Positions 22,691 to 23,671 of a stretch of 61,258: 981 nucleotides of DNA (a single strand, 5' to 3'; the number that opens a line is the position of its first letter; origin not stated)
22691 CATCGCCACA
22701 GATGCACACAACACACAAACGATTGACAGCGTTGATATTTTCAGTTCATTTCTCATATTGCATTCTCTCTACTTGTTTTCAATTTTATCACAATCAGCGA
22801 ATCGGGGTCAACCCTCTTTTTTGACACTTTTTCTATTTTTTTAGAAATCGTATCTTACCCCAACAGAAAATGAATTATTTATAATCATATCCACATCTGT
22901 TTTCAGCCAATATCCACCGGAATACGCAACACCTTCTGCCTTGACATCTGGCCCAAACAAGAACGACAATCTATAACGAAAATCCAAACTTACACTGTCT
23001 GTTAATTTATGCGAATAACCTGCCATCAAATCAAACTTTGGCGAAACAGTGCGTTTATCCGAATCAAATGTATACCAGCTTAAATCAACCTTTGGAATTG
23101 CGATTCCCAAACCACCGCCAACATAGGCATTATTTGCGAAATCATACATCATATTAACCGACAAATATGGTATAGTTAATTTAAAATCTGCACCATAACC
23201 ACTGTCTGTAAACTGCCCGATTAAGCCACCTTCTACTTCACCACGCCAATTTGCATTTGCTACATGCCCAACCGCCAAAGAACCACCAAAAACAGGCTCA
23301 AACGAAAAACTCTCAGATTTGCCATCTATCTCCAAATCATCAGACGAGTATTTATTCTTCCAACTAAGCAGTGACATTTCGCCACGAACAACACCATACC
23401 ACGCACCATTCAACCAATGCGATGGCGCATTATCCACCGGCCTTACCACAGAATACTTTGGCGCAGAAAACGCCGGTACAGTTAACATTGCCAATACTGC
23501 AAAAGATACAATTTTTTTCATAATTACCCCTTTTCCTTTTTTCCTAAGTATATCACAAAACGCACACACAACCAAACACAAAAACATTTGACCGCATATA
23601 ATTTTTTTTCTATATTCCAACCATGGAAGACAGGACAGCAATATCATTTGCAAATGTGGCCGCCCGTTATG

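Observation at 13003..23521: Eight-gene surface-fibre locus: a beta-barrel OMP gene followed by seven tandem exported proteins built from phage-tail-fibre-type modules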

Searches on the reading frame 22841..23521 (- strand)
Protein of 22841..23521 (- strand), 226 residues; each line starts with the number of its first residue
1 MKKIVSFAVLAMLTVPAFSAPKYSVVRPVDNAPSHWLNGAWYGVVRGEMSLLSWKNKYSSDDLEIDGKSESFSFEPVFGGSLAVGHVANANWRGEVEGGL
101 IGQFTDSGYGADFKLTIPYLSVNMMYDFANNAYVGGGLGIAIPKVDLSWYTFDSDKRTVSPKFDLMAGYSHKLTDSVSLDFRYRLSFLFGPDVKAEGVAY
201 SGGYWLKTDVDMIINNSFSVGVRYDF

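Call 3: search_protein_families(library=pfam, proteins=[window:22841-23521:-], max_evalue=1)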
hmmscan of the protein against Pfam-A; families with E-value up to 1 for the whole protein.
window:22841-23521:- (226 aa): 1 family
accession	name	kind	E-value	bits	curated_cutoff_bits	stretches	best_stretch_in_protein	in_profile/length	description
PF13505.12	OMP_b-brl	-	1.9e-07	31.8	28.7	1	8-226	4-175/175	Outer membrane protein beta-barrel domain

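Call 4: search_protein_families(library=phrogs, proteins=[window:22841-23521:-], max_evalue=0.1)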
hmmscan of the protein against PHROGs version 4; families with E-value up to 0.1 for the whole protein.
window:22841-23521:- (226 aa): 1 family
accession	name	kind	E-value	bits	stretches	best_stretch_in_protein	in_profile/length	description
phrog_11263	-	unknown function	0.088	13.6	0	4-61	13-66/72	-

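Call 5: search_protein_families(library=ncbifam, proteins=[window:22841-23521:-], max_evalue=1)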
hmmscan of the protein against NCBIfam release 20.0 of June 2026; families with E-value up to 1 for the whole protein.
window:22841-23521:- (226 aa): 1 family
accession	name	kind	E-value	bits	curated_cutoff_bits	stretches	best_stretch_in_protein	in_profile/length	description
NF052636.1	Rick_Adr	subfamily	0.13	11.8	210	1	130-185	125-186/224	adhesin Adr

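Call 49: find_homologous_proteins(query=window:22841-23521:-, max_evalue=0.001)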
Query window:22841-23521:- (226 aa): 111 proteins with E <= 0.001 among 409 candidates.
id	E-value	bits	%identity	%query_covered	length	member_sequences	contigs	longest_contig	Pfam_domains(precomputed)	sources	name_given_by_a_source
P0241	1.3e-141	488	96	100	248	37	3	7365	PF13505.13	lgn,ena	-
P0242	3.8e-123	428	82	100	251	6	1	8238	PF13505.13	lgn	-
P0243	1.5e-119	416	80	100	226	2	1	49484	PF13505.13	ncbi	-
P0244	7.0e-115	401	79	100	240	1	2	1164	PF13505.13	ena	-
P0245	6.6e-103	361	70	100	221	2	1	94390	PF13505.13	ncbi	-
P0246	1.0e-99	351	67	100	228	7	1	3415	PF13505.13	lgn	-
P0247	8.3e-94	332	65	100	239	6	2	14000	PF13505.13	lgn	-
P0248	7.4e-89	315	62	100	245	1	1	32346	PF13505.13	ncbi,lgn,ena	-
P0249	1.7e-88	314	63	100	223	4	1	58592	PF13505.13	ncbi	-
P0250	2.7e-77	278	61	90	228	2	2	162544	PF13505.13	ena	-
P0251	1.5e-75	272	54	100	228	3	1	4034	PF13505.13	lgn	-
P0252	4.1e-75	270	59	100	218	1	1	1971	PF13505.13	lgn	-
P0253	2.9e-74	268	53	100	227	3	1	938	PF13505.13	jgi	-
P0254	3.7e-73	264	53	100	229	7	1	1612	PF13505.13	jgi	-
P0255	8.4e-73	263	53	100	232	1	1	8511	PF13505.13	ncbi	-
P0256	2.1e-71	258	51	100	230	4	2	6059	PF13505.13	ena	-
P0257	2.3e-71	258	54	92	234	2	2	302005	PF13505.13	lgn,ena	-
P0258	3.8e-61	225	49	100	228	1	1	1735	PF13505.13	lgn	-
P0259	3.4e-52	195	45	100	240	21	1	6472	PF13505.13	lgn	-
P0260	5.3e-51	192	46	100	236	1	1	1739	PF13505.13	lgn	-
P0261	3.9e-50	189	45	100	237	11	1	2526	PF13505.13,PF01389.24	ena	-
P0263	1.2e-49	187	45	100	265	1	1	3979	PF13505.13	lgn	-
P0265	2.7e-49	186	43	100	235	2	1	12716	PF13505.13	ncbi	-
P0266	4.5e-49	185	43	100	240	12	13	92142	PF13505.13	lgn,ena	-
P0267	5.8e-49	185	43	100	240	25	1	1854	PF13505.13,PF01389.24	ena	-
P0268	1.6e-48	183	43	100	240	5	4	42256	PF13505.13,PF01389.24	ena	-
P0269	3.8e-48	182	48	100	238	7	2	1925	PF13505.13,PF02462.21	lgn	-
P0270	5.1e-47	178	43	100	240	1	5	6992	PF13505.13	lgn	-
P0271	5.9e-47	178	43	100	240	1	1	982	PF13505.13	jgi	jgi:opacity protein-like surface antigen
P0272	6.9e-47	178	43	100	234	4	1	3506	PF13505.13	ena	-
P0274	9.9e-47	178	42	100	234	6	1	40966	PF13505.13,PF01389.24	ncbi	-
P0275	1.6e-46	177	46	100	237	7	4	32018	PF13505.13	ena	-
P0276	5.0e-46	175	49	83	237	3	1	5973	PF13505.13,PF02462.21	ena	-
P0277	1.5e-45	174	45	100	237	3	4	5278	PF13505.13,PF01389.24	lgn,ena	-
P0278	1.6e-45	174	42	100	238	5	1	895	PF13505.13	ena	-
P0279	2.0e-45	173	43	100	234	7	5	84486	PF13505.13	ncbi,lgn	-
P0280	3.9e-45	172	45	100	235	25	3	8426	PF13505.13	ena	-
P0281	4.8e-45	172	45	100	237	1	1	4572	PF13505.13,PF02462.21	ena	-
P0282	6.5e-45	172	45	100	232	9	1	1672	PF13505.13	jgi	jgi:opacity protein-like surface antigen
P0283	8.8e-45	171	42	100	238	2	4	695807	PF13505.13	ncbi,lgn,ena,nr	ncbi:MAG: porin family protein [Alphaproteobacteria bacterium]|nr:porin family protein [Alphaproteob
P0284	1.1e-44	171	42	100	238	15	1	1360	PF13505.13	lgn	-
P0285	1.4e-44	171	45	100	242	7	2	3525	PF13505.13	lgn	-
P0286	3.5e-44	169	42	100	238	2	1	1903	PF13505.13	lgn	-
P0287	8.1e-44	168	43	100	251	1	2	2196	PF13505.13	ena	-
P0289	3.7e-43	166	40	100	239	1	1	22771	PF13505.13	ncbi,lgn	-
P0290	9.3e-43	165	44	100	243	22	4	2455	PF13505.13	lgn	-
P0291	9.4e-43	165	43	100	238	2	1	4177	PF13505.13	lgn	-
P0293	1.2e-42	164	43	100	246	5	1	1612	PF13505.13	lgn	-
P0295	1.3e-42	164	41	100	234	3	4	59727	PF13505.13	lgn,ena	-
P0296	1.8e-42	164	42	100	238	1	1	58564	PF13505.13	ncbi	-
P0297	2.0e-42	163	42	100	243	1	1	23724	PF13505.13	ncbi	-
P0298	3.1e-42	163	43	100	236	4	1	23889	PF13505.13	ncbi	-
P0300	5.2e-42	162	43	100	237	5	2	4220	PF13505.13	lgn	-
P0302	1.0e-41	161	41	100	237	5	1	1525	PF13505.13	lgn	-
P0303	2.1e-41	160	48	83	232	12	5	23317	PF13505.13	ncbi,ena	-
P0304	6.7e-41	158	43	91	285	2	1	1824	PF13505.13,PF01389.24,PF02462.21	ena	-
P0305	8.1e-41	158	43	100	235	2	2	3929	PF13505.13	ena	-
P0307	1.1e-40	158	43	92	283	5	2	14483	PF13505.13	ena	-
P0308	2.6e-40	157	43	91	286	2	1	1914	PF13505.13,PF01389.24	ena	-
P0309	2.8e-40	156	40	100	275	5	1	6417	PF13505.13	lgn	-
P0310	3.4e-40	156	41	100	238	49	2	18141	PF13505.13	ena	-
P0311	5.5e-40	155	42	91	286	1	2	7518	PF13505.13,PF01389.24,PF02462.21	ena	-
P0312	7.1e-40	155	43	91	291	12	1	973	PF13505.13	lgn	-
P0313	3.4e-39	153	40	100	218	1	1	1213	PF13505.13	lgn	-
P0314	6.6e-39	152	41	91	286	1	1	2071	PF13505.13,PF01389.24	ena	-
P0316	1.3e-38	151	41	91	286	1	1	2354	PF13505.13,PF01389.24,PF02462.21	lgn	-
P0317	1.4e-38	151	41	91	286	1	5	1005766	PF13505.13,PF01389.24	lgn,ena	-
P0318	1.9e-38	150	41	91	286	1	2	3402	PF13505.13,PF01389.24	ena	-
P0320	2.6e-38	150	41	91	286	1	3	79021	PF13505.13,PF01389.24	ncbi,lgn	-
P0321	3.1e-38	150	42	100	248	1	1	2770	PF13505.13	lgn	-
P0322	3.5e-38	150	41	91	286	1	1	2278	PF13505.13,PF01389.24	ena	-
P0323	1.8e-37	147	38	91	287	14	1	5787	PF13505.13,PF01389.24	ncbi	-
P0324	4.2e-37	146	40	90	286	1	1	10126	PF13505.13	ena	-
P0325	1.3e-36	144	38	100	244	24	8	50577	PF13505.13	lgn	-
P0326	1.3e-36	144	40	90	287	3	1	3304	PF13505.13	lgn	-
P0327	1.6e-36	144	42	84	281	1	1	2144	PF10895.16,PF13505.13,PF02462.21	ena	-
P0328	2.0e-36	144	41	91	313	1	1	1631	PF13505.13,PF01389.24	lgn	-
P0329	2.5e-36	144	44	88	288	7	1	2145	PF13505.13,PF01389.24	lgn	-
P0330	3.4e-36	143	40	100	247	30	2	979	PF13505.13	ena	-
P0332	4.3e-36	143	39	91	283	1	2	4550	PF13505.13,PF01389.24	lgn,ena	-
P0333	7.0e-36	142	40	88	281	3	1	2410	PF13505.13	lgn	-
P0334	1.8e-35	141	43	83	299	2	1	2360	PF13505.13,PF01389.24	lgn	-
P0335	2.4e-35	140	41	84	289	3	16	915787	PF13505.13,PF01389.24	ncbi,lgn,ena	-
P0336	6.1e-35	139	41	85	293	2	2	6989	PF13505.13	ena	-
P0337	1.2e-34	138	39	92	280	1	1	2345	PF13505.13,PF01389.24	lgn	-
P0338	1.3e-34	138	39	91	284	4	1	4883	PF13505.13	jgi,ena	-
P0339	1.5e-34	138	39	91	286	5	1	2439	PF13505.13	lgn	-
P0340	1.8e-34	137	42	82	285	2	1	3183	PF13505.13,PF01389.24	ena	-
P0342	7.9e-34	135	39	92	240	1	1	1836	PF13505.13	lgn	-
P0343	1.0e-33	135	39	89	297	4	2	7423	PF13505.13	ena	-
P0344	1.0e-33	135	39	92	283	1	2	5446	PF13505.13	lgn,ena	-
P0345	3.0e-33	133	38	93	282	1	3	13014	PF13505.13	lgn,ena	-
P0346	4.3e-33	133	39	92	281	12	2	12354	PF13505.13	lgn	-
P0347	4.9e-33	133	39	90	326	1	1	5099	PF13505.13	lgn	-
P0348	1.5e-32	131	40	92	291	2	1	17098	PF13505.13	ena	-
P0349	5.5e-32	129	37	96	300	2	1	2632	PF13505.13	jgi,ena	-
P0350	1.2e-31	128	38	94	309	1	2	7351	PF13505.13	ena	-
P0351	1.4e-30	125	37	83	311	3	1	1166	PF13505.13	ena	-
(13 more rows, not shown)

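Call 54: find_encoding_contigs(protein=P0317, flank=10000, max_places=1)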
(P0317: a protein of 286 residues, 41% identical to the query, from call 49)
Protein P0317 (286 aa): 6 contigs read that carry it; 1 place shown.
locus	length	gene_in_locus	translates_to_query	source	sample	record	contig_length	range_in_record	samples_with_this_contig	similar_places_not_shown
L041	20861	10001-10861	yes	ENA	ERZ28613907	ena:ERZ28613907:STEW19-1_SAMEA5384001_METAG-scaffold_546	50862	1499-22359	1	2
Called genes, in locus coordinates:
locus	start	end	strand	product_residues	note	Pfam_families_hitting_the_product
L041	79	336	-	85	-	PF00550:PP-binding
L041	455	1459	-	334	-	PF13356:Arm-DNA-bind_3 (weak), PF22022:Phage_int_M (weak)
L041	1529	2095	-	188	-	-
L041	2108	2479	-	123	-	-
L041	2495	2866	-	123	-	-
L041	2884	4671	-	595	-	PF00009:GTP_EFTU, PF03144:GTP_EFTU_D2, PF00679:EFG_C, PF06421:LepA_C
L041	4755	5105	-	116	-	PF02033:RBFA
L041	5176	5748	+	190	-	PF09335:VTT_dom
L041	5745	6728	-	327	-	-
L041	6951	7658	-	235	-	PF01553:Acyltransferase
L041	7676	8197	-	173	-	PF02698:DUF218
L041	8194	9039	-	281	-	-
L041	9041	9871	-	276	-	PF00005:ABC_tran, PF13304:AAA_21 (faint)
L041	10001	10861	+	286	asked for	PF13505:OMP_b-brl, PF01389:OmpA_membrane (weak)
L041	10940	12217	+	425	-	-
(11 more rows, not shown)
